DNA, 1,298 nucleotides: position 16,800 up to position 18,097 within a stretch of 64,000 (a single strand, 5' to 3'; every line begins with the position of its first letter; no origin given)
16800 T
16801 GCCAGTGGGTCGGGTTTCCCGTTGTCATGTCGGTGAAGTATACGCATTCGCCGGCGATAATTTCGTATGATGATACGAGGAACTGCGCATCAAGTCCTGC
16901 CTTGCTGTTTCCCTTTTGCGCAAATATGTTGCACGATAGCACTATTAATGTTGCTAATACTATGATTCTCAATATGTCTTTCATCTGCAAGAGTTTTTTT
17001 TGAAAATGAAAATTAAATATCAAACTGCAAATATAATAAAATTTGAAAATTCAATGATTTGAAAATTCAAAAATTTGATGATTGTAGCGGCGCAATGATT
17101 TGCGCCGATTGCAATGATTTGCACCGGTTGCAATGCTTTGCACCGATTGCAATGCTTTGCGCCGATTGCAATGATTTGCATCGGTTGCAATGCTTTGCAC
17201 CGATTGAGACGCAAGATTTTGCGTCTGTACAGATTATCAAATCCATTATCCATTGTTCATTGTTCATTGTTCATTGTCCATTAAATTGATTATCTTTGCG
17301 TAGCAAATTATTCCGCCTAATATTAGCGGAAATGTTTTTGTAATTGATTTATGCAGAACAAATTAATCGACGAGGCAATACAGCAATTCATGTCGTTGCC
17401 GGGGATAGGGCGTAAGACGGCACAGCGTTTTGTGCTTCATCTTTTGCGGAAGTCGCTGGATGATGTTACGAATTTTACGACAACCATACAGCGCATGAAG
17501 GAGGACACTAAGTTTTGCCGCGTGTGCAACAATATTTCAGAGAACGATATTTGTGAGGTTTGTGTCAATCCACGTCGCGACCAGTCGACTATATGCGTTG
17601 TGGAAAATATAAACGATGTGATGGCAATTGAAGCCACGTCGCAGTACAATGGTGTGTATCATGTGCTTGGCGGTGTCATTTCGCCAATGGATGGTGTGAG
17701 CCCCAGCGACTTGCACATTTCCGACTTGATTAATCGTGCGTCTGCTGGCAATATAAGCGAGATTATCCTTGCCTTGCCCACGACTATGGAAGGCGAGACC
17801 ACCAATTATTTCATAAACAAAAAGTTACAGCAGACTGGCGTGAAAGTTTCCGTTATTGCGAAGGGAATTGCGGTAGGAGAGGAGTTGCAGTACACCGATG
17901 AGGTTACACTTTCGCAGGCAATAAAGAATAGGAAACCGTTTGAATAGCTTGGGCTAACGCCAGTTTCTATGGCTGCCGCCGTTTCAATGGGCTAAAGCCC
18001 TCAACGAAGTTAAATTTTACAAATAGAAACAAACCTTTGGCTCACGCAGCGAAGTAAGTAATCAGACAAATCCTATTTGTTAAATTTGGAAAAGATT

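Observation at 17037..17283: Modular extragenic repeat family: variable-number 19-nt GCAA-N4-TTGC units capped by a conserved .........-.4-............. hairpin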

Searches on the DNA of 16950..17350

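Call 53: search_rna_families(source=window, start=16950, end=17350, threshold=evalue, max_evalue=10)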
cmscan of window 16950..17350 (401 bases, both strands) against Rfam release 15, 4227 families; matches with E-value up to 10: 14.
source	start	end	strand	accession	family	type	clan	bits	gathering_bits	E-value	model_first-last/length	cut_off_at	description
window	17012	17111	+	RF01470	rli38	Gene; sRNA;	-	21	49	1.3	1-150/150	no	Listeria sRNA rli38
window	17025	17124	+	RF01606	plasmodium_snoR31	Gene; snRNA; snoRNA; HACA-box;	-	18.2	60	6.6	1-145/145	no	small nucleolar RNA snoR31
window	17245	17337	+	RF02537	TarA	Gene; sRNA;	-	18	80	1.2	1-99/99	no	Vibrio ToxT activated RNA TarA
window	17048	17110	+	RF02296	TtnuCD20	Gene; snRNA; snoRNA; CD-box;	-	15.8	80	5.9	1-66/66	no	Tetrahymena snoRNA TtnuCD20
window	17033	17102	+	RF01174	snoU43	Gene; snRNA; snoRNA; CD-box;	-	15.7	45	7.9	1-79/79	no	Small nucleolar RNA U43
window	17166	17242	+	RF03822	mir-3931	Gene; miRNA;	-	15.6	49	2.3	1-77/77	no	mir-3931 microRNA precursor family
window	17121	17211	+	RF02734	Cgb105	Gene; sRNA;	-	15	163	0.52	1-134/134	no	Corynebacterium sRNA 105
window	17042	17073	+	RF03567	MIR8024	Gene; miRNA;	-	14.9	57.3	6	1-86/86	no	MIR8024 microRNA precursor family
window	17028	17139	-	RF00002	5_8S_rRNA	Gene; rRNA;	CL00112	14.4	42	0.14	40-143/154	no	5.8S ribosomal RNA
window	16983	17019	+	RF01360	CRISPR-DR47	Gene; CRISPR;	-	14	39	7.8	1-37/37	no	CRISPR RNA direct repeat element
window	17124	17204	+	RF00245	mir-19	Gene; miRNA;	CL00110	13.9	50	9.4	1-79/79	no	mir-19 microRNA precursor family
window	17125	17203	+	RF03246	MIR1515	Gene; miRNA;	-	13.3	140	7.6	1-137/137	no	MIR1515 microRNA precursor family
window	17007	17126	+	RF04192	carA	Cis-reg;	-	12.2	100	6.7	1-202/202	no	carA ncRNA motif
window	17142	17219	-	RF02970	EGFOA-assoc-1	Gene; sRNA;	-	9.1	224.5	4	37-117/250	no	EGFOA-assoc-1 RNA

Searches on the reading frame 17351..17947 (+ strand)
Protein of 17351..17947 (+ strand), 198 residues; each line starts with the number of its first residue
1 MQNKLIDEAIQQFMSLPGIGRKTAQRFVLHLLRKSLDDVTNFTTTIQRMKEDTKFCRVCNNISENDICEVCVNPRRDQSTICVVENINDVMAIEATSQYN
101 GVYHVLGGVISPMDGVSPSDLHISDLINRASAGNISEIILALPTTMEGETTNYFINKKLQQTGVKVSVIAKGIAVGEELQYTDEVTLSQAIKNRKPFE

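Call 12: find_encoding_contigs(protein=window:17351-17947:+, flank=10000, max_places=10)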
Protein window:17351-17947:+ (198 aa): 6 contigs read that carry it; 5 places shown.
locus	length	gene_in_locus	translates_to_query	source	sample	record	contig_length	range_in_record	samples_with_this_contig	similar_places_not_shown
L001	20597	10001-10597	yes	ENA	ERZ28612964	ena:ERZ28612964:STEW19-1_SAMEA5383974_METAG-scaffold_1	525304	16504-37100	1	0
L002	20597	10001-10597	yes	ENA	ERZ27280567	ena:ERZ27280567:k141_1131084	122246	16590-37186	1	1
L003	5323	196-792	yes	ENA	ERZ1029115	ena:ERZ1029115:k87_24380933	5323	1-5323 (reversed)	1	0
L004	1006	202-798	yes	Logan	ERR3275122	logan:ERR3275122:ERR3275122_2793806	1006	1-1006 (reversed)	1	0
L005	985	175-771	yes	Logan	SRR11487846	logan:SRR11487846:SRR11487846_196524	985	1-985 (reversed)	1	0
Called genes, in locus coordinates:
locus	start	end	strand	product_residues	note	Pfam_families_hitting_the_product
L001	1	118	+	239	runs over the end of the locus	PF01177:Asp_Glu_race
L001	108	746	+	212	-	PF13489:Methyltransf_23, PF05891:Methyltransf_PK (weak), PF13847:Methyltransf_31 (faint), PF08241:Methyltransf_11, PF08242:Methyltransf_12 (faint), PF13649:Methyltransf_25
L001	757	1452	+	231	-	PF04991:LicD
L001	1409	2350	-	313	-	PF00535:Glycos_transf_2, PF10111:Glyco_tranf_2_2, PF13506:Glyco_transf_21 (weak), PF13641:Glyco_tranf_2_3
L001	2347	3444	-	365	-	PF13692:Glyco_trans_1_4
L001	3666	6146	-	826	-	-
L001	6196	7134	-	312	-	PF00478:IMPDH (faint), PF03060:NMO, PF00977:His_biosynth, PF03060:NMO, PF05690:ThiG, PF01070:FMN_dh (weak)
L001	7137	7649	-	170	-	PF00075:RNase_H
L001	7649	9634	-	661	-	PF00801:PKD, PF18911:PKD_4, PF18962:Por_Secre_tail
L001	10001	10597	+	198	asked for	PF21176:RecR_HhH, PF02132:RecR_ZnF (weak), PF01751:Toprim (weak), PF13662:Toprim_4, PF21175:RecR_C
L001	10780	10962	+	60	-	-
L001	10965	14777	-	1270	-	PF07675:Cleaved_Adhesin, PF07705:CARDB (faint), PF07675:Cleaved_Adhesin, PF18962:Por_Secre_tail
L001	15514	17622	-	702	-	PF18962:Por_Secre_tail (weak)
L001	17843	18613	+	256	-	PF01048:PNP_UDP_1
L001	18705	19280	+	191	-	-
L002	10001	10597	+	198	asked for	PF21176:RecR_HhH, PF02132:RecR_ZnF (weak), PF01751:Toprim (weak), PF13662:Toprim_4, PF21175:RecR_C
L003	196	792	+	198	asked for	PF21176:RecR_HhH, PF02132:RecR_ZnF (weak), PF01751:Toprim (weak), PF13662:Toprim_4, PF21175:RecR_C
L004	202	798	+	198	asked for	PF21176:RecR_HhH, PF02132:RecR_ZnF (weak), PF01751:Toprim (weak), PF13662:Toprim_4, PF21175:RecR_C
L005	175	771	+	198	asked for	PF21176:RecR_HhH, PF02132:RecR_ZnF (weak), PF01751:Toprim (weak), PF13662:Toprim_4, PF21175:RecR_C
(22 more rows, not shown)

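Call 43: find_homologous_proteins(query=window:17351-17944:+, max_evalue=1e-40)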
Query window:17351-17944:+ (198 aa): 7937 proteins with E <= 1e-40 among 8000 candidates; the best 120 are listed.
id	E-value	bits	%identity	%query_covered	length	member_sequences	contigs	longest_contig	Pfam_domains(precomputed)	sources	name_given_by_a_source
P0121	1.6e-124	430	99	100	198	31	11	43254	PF13662.13,PF02132.22,PF21176.4,PF01751.29,PF21175.3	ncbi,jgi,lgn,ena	jgi:recombination protein RecR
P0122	2.6e-121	420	97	100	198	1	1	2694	PF13662.13,PF02132.22,PF21176.4,PF01751.29,PF21175.3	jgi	-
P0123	6.2e-120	415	95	100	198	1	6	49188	PF13662.13,PF02132.22,PF21176.4,PF01751.29,PF21175.3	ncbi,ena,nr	ncbi:MAG: recombination protein RecR [Bacteroidales bacterium]|nr:recombination protein RecR [Bacter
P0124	8.5e-120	415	95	100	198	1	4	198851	PF13662.13,PF02132.22,PF21176.4,PF01751.29,PF21175.3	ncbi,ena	-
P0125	2.7e-119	413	94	100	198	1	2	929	PF13662.13,PF02132.22,PF21176.4,PF01751.29,PF21175.3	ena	-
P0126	5.6e-119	412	94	100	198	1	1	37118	PF13662.13,PF02132.22,PF21176.4,PF01751.29,PF21175.3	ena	-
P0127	8.5e-113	392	89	100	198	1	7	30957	PF13662.13,PF02132.22,PF21176.4,PF01751.29,PF21175.3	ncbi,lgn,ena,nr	ncbi:MAG: recombination protein RecR [Bacteroidales bacterium]|nr:recombination protein RecR [Bacter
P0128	1.2e-112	392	89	100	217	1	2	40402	PF13662.13,PF02132.22,PF21176.4,PF01751.29,PF21175.3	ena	-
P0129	1.2e-112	392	89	100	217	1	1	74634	PF13662.13,PF02132.22,PF21176.4,PF01751.29,PF21175.3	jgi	jgi:recombination protein RecR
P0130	1.3e-112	392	89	100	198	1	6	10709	PF13662.13,PF02132.22,PF21176.4,PF01751.29,PF21175.3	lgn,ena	-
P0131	3.6e-112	390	86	100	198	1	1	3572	PF13662.13,PF02132.22,PF21176.4,PF01751.29,PF21175.3,PF00633.30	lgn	-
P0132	3.6e-112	390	87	100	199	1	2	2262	PF13662.13,PF02132.22,PF21176.4,PF01751.29,PF21175.3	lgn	-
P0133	4.7e-112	390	86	100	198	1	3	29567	PF13662.13,PF02132.22,PF21176.4,PF01751.29,PF21175.3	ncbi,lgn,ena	-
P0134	5.7e-112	389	87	100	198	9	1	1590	PF13662.13,PF02132.22,PF21176.4,PF01751.29,PF21175.3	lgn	-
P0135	6.4e-112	389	86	100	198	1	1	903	PF13662.13,PF02132.22,PF21176.4,PF01751.29,PF21175.3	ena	-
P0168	3.6e-109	380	85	100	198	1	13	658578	PF13662.13,PF02132.22,PF21176.4,PF01751.29,PF21175.3,PF00633.30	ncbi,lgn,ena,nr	ncbi:MAG: recombination protein RecR [Bacteroidales bacterium]|nr:recombination protein RecR [Bacter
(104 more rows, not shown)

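Call 44: find_encoding_contigs(protein=P0124, flank=10000, max_places=2)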
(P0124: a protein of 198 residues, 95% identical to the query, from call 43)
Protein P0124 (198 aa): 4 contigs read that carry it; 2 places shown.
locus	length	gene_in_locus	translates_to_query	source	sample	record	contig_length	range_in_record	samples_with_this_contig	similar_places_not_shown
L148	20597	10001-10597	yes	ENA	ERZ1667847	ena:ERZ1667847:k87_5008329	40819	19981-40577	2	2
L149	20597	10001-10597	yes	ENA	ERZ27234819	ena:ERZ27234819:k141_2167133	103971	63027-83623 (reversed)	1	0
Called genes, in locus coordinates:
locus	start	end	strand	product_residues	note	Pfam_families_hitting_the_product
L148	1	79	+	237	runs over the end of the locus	PF00106:adh_short, PF08659:KR, PF13561:adh_short_C2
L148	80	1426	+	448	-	-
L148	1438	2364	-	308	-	PF00535:Glycos_transf_2, PF10111:Glyco_tranf_2_2, PF13506:Glyco_transf_21, PF13641:Glyco_tranf_2_3, PF13632:Glyco_trans_2_3 (weak)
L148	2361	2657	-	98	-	-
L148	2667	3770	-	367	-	PF13692:Glyco_trans_1_4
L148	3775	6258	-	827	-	PF09586:YfhO (weak)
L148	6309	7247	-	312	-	PF01070:FMN_dh (faint), PF03060:NMO, PF00977:His_biosynth (weak), PF03060:NMO, PF05690:ThiG (weak)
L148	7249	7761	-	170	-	PF00075:RNase_H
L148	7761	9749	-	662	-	PF00801:PKD, PF18911:PKD_4, PF18962:Por_Secre_tail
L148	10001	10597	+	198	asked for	PF21176:RecR_HhH, PF02132:RecR_ZnF, PF01751:Toprim (weak), PF13662:Toprim_4, PF21175:RecR_C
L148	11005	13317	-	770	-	PF07675:Cleaved_Adhesin, PF18962:Por_Secre_tail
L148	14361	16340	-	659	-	PF18962:Por_Secre_tail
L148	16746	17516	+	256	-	PF01048:PNP_UDP_1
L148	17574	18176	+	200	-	-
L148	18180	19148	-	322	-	-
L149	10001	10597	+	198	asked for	PF21176:RecR_HhH, PF02132:RecR_ZnF, PF01751:Toprim (weak), PF13662:Toprim_4, PF21175:RecR_C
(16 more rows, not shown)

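Call 45: find_encoding_contigs(protein=P0129, flank=10000, max_places=2)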
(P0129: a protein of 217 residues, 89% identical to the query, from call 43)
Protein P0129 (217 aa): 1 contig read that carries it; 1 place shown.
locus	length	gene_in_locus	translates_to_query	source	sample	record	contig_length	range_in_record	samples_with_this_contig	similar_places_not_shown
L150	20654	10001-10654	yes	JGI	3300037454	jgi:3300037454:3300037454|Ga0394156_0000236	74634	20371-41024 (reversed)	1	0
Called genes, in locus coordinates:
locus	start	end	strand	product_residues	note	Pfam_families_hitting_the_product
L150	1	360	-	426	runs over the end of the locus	PF08323:Glyco_transf_5, PF13439:Glyco_transf_4, PF13579:Glyco_trans_4_4, PF20706:GT4-conflict, PF00534:Glycos_transf_1, PF13692:Glyco_trans_1_4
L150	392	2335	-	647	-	PF12439:GDE_N, PF06202:GDE_C, PF22422:MGH1-like_GH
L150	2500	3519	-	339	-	-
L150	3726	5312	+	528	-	PF13360:PQQ_2 (faint), PF13570:Beta-prop_ACSF4 (weak)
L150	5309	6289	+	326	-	PF00756:Esterase (faint), PF00326:Peptidase_S9 (faint), PF12146:Hydrolase_4 (faint), PF01476:LysM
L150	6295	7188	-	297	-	PF00977:His_biosynth, PF03060:NMO, PF01180:DHO_dh (weak), PF05690:ThiG, PF01070:FMN_dh (faint)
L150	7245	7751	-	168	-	PF00075:RNase_H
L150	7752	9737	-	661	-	PF00801:PKD, PF18911:PKD_4, PF18962:Por_Secre_tail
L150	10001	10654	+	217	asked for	PF21176:RecR_HhH, PF02132:RecR_ZnF (weak), PF01751:Toprim (weak), PF13662:Toprim_4, PF21175:RecR_C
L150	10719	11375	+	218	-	-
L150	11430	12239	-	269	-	PF01145:Band_7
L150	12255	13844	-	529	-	PF09820:AAA-ATPase_like, PF08011:PDDEXK_9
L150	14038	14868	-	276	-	PF00582:Usp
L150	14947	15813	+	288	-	PF01048:PNP_UDP_1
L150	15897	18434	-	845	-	PF00317:Ribonuc_red_lgN, PF02867:Ribonuc_red_lgC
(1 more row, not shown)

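Call 46: find_encoding_contigs(protein=P0168, flank=10000, max_places=2)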
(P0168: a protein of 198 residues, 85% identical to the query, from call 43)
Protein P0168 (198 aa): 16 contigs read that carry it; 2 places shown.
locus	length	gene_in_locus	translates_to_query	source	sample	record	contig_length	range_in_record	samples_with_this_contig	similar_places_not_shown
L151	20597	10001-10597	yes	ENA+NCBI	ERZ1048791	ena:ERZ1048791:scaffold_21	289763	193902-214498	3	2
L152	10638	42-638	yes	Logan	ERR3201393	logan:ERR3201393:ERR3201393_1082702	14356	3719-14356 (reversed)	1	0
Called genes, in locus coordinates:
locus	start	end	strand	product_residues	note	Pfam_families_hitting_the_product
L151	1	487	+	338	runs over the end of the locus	PF01565:FAD_binding_4, PF02873:MurB_C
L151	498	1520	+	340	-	PF02618:YceG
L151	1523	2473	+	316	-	PF03537:Glyco_hydro_114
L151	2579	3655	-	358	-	PF18174:HU-CCDC81_bac_1, PF18175:HU-CCDC81_bac_2, PF05036:SPOR (weak)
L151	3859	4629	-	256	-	PF01048:PNP_UDP_1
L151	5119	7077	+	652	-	PF18962:Por_Secre_tail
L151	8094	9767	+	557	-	PF07675:Cleaved_Adhesin, PF19910:DUF6383 (faint), PF18962:Por_Secre_tail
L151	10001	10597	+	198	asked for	PF00633:HHH (faint), PF21176:RecR_HhH, PF02132:RecR_ZnF, PF01751:Toprim (weak), PF13662:Toprim_4, PF21175:RecR_C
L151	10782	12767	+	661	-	PF00801:PKD, PF18911:PKD_4, PF18962:Por_Secre_tail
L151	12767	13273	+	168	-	PF00075:RNase_H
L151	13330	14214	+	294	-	PF00977:His_biosynth, PF03060:NMO, PF05690:ThiG, PF01070:FMN_dh (weak)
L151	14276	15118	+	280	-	PF19293:CdaA_N, PF02457:DAC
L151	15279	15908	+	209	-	PF00440:TetR_N (weak)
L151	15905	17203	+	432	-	PF02321:OEP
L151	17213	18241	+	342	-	PF25917:BSH_RND (faint), PF25973:BSH_CzcB (weak), PF25944:Beta-barrel_RND (weak), PF25954:Beta-barrel_RND_2, PF25990:Beta-barrel_YknX (weak), PF25989:YknX_C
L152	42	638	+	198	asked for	PF00633:HHH (faint), PF21176:RecR_HhH, PF02132:RecR_ZnF, PF01751:Toprim (weak), PF13662:Toprim_4, PF21175:RecR_C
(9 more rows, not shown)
